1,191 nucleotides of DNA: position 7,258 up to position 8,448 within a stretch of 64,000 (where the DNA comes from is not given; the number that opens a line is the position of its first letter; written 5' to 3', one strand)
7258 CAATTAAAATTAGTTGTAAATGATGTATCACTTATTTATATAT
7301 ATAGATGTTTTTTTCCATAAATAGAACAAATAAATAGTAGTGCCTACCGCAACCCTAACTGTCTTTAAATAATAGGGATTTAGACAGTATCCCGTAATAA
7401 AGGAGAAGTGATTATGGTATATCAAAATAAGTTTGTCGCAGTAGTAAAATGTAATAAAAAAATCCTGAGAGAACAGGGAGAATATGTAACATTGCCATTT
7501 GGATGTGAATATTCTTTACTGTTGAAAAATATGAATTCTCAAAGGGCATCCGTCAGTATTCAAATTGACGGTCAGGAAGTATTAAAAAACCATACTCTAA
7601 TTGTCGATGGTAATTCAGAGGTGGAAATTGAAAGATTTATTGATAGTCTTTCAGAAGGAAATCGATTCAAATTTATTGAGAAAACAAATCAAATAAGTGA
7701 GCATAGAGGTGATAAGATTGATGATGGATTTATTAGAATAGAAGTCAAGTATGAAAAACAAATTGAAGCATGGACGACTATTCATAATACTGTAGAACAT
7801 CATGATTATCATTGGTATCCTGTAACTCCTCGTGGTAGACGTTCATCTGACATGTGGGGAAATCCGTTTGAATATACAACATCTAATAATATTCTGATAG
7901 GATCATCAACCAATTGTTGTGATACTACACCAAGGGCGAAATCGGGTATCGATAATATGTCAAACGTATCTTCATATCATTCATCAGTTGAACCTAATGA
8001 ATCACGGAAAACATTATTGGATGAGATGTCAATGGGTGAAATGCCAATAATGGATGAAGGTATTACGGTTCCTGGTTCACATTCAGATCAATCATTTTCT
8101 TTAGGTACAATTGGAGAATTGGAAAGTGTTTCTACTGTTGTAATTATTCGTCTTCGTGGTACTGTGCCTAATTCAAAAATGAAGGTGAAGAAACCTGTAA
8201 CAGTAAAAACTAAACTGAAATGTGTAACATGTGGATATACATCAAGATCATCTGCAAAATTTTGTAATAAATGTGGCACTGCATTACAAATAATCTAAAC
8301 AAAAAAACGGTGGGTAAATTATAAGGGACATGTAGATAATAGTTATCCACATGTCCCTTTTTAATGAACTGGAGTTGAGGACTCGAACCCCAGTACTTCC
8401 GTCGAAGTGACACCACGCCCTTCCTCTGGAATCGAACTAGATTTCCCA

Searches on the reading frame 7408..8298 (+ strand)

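Call 40: search_protein_families(library=pfam, proteins=[window:7408-8298:+], max_evalue=0.001)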
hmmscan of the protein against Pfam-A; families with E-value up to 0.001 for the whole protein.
window:7408-8298:+ (296 aa): 2 families
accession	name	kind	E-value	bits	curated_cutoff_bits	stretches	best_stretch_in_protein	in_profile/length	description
PF12773.13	DZR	-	0.00036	21.1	27.3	1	272-290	27-45/45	Double zinc ribbon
PF13240.11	Zn_Ribbon_1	-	0.00053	20.1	25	1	271-293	1-23/23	zinc-ribbon domain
